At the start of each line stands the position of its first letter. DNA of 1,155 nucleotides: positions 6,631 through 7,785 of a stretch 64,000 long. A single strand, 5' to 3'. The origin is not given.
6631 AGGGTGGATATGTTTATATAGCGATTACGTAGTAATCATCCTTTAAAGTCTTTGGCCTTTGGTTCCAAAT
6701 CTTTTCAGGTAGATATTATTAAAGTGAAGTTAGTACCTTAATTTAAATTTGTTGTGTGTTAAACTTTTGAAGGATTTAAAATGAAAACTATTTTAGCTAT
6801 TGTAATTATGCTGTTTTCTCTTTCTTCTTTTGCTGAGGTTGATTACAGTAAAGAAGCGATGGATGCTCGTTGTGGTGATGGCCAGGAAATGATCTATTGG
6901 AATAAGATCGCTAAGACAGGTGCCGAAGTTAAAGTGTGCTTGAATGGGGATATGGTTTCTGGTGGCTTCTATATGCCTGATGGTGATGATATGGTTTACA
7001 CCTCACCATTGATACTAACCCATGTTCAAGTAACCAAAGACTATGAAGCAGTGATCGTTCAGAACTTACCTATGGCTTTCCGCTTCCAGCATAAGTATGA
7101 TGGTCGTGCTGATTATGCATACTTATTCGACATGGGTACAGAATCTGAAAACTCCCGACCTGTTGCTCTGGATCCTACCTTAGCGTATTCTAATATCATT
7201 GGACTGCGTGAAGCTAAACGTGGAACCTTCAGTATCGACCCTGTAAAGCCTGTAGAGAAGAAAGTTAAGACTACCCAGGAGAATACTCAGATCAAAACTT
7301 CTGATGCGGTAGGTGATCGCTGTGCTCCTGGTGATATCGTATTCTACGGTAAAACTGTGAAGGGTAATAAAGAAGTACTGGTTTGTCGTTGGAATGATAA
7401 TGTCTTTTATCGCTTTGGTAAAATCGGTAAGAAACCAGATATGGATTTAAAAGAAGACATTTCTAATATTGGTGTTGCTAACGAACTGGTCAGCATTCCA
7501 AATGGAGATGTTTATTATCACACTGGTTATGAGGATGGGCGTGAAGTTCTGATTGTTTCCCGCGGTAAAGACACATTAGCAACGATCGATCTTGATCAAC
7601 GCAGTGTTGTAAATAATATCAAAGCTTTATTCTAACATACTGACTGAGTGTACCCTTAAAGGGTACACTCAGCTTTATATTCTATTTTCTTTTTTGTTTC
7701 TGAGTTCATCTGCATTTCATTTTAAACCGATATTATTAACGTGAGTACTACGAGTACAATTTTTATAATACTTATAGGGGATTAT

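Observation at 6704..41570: At least nine copies of a ~25-nt AT-rich promoter-like motif (TTCAraCAk-ATATTAT-cww-AGTGtA), often paired with a TATAG box ~44 nt downstream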

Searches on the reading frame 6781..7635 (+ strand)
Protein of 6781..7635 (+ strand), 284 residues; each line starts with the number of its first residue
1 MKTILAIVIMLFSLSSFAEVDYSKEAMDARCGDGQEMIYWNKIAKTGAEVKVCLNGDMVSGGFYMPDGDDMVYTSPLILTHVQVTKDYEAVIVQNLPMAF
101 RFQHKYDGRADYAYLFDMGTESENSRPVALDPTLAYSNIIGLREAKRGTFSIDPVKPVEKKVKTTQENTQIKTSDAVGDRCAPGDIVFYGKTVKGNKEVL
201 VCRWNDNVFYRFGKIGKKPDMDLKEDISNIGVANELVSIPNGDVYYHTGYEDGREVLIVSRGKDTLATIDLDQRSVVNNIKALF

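Call 45: search_protein_families(library=pfam, proteins=[window:6781-7635:+], max_evalue=0.01)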
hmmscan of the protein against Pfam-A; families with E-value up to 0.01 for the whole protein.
window:6781-7635:+ (284 aa): 0 families

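Call 46: search_protein_families(library=phrogs, proteins=[window:6781-7635:+], max_evalue=0.001)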
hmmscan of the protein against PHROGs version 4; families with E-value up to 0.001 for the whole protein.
window:6781-7635:+ (284 aa): 0 families
